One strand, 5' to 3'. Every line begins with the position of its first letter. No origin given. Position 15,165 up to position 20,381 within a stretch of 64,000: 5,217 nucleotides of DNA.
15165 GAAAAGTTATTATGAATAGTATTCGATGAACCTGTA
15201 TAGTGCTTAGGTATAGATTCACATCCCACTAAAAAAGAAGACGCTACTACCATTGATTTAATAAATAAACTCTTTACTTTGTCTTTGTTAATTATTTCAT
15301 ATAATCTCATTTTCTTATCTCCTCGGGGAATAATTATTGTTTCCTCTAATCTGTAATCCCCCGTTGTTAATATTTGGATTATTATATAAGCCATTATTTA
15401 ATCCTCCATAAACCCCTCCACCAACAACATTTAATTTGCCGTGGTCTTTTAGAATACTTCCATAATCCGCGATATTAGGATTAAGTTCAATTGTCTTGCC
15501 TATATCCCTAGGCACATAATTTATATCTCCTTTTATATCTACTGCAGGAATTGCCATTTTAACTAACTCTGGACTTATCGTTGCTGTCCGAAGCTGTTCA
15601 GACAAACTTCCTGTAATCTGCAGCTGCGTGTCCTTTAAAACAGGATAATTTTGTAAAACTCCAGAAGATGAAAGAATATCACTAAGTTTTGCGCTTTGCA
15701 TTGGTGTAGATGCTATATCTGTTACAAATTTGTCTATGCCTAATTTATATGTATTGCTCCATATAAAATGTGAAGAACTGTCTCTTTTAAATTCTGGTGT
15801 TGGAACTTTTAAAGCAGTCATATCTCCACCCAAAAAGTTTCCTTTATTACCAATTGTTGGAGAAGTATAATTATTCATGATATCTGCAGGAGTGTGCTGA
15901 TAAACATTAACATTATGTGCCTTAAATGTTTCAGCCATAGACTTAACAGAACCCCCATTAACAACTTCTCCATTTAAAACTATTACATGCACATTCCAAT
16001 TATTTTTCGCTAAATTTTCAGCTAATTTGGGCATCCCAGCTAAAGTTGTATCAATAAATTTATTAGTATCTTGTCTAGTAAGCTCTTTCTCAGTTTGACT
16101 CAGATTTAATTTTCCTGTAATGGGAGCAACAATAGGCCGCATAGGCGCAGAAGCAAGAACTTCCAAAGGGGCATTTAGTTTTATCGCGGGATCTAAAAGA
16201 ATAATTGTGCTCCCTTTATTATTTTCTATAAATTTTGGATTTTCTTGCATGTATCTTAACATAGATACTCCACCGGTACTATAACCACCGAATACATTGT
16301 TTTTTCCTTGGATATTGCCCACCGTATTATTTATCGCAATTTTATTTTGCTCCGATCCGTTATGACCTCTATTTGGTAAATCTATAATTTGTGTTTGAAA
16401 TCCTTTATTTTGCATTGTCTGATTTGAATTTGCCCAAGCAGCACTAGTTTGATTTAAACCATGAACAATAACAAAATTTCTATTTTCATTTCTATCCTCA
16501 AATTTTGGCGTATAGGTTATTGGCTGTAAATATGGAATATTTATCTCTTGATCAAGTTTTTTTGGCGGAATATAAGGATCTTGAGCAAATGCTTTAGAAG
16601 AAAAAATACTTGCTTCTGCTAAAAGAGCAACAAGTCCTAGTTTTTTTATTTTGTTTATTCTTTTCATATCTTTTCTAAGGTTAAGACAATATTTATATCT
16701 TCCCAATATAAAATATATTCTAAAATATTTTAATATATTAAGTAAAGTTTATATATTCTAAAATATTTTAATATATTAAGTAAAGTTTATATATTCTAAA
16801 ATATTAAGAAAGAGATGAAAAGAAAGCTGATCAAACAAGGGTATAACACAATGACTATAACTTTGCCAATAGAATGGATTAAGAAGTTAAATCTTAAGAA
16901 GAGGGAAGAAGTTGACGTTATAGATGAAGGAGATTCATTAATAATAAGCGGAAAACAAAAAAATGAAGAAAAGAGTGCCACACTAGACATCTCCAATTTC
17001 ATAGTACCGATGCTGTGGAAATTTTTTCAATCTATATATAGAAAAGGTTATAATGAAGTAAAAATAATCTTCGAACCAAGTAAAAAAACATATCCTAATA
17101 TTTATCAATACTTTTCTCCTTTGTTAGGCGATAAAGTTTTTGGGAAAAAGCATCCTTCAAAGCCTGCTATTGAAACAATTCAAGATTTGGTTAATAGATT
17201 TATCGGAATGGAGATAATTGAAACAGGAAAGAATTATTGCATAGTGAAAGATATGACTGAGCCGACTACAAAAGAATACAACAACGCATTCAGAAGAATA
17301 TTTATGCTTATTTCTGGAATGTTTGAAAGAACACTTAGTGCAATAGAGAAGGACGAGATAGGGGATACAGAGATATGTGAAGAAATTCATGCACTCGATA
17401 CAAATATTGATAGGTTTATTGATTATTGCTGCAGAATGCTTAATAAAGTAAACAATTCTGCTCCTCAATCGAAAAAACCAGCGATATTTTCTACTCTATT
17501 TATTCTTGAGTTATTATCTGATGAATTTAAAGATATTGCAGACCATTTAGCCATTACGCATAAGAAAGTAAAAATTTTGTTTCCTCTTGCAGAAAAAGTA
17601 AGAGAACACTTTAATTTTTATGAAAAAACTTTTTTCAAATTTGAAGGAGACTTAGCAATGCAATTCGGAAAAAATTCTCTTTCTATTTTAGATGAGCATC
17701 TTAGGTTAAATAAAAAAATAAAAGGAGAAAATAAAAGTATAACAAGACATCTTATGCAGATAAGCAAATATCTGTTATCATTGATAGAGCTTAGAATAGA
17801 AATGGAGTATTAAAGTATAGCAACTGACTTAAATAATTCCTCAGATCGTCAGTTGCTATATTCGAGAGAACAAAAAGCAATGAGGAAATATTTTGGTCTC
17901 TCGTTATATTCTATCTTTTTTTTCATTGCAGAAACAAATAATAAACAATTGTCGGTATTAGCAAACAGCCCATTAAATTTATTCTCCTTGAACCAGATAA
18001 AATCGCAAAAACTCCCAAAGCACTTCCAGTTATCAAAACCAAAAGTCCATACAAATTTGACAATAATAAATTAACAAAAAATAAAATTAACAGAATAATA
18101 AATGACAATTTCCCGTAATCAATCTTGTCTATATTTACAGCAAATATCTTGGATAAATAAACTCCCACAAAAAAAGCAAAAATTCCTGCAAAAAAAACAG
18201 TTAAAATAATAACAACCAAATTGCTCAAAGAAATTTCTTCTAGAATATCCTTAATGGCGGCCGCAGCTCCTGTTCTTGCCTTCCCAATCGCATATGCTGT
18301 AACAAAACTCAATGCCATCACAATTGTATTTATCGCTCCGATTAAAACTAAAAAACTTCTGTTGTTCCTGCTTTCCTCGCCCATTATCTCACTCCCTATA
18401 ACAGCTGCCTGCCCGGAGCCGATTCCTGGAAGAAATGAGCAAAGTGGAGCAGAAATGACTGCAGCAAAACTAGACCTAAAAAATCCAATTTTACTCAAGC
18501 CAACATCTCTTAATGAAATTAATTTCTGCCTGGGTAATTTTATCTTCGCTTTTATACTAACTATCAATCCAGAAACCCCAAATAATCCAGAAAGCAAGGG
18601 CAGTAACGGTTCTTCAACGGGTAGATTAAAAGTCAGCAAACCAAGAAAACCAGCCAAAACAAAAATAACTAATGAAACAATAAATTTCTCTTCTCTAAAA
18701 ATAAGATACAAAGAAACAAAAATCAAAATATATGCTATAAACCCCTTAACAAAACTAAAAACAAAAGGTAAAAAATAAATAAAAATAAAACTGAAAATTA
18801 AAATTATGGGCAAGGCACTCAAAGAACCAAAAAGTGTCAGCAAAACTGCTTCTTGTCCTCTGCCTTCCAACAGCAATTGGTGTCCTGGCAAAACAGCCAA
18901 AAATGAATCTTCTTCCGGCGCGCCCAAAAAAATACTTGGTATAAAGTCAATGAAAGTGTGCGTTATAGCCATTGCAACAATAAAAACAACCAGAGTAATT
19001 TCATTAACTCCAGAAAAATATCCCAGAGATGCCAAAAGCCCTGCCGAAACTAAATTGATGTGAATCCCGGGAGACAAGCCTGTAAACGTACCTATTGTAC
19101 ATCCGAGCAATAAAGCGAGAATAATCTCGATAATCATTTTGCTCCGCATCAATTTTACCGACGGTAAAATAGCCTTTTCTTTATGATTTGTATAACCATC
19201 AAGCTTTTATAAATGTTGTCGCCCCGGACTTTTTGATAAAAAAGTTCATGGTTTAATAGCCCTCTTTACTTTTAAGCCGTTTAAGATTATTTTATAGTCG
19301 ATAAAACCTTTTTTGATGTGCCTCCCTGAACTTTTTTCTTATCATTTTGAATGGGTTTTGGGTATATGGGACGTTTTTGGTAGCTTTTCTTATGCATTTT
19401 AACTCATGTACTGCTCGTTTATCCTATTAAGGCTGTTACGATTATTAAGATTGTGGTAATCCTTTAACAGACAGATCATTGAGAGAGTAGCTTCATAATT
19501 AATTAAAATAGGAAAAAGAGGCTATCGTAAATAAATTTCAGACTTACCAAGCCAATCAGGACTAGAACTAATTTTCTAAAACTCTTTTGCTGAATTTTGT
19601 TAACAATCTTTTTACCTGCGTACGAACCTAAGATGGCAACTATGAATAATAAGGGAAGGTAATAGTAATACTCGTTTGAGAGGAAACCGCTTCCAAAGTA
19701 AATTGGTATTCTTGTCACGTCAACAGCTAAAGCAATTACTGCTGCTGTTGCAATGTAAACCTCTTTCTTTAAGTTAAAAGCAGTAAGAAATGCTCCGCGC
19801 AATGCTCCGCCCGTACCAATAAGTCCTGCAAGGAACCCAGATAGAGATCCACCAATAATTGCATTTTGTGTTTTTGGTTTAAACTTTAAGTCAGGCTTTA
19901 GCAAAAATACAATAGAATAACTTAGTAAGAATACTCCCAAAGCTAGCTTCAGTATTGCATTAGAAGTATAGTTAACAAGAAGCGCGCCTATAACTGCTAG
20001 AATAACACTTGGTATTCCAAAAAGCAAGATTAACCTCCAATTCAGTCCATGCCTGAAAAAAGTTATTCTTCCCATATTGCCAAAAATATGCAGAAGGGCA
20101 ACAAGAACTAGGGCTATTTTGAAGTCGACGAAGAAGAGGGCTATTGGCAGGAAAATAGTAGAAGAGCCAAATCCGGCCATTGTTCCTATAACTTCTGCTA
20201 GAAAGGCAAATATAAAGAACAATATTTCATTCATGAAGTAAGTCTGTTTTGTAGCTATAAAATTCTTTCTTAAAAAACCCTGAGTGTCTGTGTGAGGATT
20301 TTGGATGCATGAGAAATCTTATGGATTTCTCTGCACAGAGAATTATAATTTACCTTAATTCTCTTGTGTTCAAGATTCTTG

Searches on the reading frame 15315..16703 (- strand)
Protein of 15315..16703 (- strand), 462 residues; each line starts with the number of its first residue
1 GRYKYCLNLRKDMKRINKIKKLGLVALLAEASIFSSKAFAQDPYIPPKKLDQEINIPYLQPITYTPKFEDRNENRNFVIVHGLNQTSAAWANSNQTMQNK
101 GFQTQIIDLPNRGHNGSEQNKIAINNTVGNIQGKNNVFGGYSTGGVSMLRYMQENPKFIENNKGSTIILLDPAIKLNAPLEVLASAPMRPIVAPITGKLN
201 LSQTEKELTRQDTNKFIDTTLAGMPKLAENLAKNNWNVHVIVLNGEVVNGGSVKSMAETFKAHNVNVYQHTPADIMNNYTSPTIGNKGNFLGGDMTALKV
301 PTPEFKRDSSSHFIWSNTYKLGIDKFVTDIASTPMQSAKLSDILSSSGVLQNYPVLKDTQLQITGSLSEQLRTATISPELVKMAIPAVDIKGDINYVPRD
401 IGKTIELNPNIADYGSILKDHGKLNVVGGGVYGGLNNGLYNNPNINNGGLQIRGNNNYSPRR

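Call 12: search_protein_families(library=pfam, proteins=[window:15315-16703:-])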
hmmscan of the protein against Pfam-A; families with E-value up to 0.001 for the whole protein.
window:15315-16703:- (462 aa): 1 family
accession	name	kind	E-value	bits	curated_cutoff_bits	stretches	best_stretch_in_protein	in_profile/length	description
PF12146.15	Hydrolase_4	-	1.1e-06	28.6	27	1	76-201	6-139/239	Serine aminopeptidase, S33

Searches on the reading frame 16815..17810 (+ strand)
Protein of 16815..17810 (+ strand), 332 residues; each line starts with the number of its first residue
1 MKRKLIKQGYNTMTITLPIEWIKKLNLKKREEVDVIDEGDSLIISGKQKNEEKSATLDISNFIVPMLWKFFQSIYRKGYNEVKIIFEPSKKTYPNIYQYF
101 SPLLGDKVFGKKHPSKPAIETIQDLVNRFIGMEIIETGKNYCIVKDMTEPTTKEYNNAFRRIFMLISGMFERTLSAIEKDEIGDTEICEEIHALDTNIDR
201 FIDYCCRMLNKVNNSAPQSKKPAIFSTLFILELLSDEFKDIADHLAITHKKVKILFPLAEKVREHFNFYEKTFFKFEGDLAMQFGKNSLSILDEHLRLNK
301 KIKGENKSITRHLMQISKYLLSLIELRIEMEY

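Call 12: search_protein_families(library=pfam, proteins=[window:16815-17810:+])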
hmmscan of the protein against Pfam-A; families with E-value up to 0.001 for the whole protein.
window:16815-17810:+ (332 aa): 1 family
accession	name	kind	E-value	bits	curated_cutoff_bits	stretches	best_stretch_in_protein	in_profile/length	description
PF04014.23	MazE_antitoxin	-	3.6e-06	27.3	24.7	1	7-45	2-41/48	Antidote-toxin recognition MazE, bacterial antitoxin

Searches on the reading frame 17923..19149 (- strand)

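Call 12: search_protein_families(library=pfam, proteins=[window:17923-19149:-])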
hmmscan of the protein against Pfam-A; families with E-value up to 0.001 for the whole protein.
window:17923-19149:- (408 aa): 1 family
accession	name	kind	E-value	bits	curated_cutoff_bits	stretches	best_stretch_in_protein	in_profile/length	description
PF01970.21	TctA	-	9.3e-44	150.1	28.9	1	10-393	1-422/423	Tripartite tricarboxylate transporter TctA family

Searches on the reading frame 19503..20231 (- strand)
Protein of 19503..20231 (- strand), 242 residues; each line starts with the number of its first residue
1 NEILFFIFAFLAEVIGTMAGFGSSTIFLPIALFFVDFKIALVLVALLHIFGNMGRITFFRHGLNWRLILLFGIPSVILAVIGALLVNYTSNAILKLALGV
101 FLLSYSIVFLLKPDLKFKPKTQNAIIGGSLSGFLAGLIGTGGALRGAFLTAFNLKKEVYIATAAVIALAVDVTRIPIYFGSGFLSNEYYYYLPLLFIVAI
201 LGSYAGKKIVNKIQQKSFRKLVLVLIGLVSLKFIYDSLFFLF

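Call 63: find_homologous_proteins(query=window:19503-20231:-, max_evalue=1e-30)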
Query window:19503-20231:- (242 aa): 1688 proteins with E <= 1e-30 among 8000 candidates; the best 120 are listed.
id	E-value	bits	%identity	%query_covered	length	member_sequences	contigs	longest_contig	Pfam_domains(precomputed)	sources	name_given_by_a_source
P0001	1.9e-141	487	100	100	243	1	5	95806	PF01925.26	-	-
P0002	1.4e-109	383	77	100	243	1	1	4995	PF01925.26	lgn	-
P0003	7.3e-109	381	77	98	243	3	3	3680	PF01925.26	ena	-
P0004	1.1e-108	380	76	100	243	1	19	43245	PF01925.26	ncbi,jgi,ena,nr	ncbi:sulfite exporter TauE/SafE family protein [Candidatus Woesearchaeota archaeon]|nr:sulfite expor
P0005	2.0e-108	379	76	98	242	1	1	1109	PF01925.26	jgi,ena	-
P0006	4.7e-108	378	75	100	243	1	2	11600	PF01925.26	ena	-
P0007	8.6e-108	377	77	99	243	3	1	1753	PF01925.26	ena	-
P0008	9.9e-108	377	78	99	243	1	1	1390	PF01925.26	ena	-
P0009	2.4e-107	376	75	99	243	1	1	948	PF01925.26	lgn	-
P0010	6.9e-107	374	74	100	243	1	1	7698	PF01925.26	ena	-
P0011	1.6e-106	373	74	100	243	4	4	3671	PF01925.26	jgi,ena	-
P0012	2.3e-106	372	74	99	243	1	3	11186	PF01925.26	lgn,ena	-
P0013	2.4e-106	372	73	99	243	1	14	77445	PF01925.26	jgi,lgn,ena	-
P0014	3.6e-106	372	75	99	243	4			PF01925.26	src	-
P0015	3.0e-105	369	74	99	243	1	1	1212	PF01925.26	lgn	-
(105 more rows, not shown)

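Call 64: find_encoding_contigs(protein=P0004, flank=3000, max_places=4)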
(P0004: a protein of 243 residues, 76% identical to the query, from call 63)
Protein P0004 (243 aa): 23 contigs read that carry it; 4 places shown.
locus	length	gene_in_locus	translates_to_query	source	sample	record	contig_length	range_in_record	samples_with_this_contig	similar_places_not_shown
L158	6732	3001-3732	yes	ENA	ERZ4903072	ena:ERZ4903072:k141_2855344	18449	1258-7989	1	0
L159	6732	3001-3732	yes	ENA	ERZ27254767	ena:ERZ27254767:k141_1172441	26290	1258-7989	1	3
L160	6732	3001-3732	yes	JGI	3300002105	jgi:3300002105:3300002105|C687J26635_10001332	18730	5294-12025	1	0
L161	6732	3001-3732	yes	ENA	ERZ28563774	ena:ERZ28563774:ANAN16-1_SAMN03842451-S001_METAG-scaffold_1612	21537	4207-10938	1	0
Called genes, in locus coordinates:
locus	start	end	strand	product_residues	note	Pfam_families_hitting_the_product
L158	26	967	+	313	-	-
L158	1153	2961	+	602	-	PF04909:Amidohydro_2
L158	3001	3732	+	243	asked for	PF01925:TauE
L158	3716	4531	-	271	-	-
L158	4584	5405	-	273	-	-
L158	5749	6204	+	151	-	-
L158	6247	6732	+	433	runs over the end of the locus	PF01336:tRNA_anti-codon, PF00152:tRNA-synt_2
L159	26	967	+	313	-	-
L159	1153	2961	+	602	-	PF04909:Amidohydro_2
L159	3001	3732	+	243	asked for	PF01925:TauE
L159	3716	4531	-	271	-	-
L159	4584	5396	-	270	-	-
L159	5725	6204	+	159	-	-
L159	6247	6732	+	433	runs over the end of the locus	PF01336:tRNA_anti-codon, PF00152:tRNA-synt_2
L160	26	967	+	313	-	-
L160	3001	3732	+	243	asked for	PF01925:TauE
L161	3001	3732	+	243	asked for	PF01925:TauE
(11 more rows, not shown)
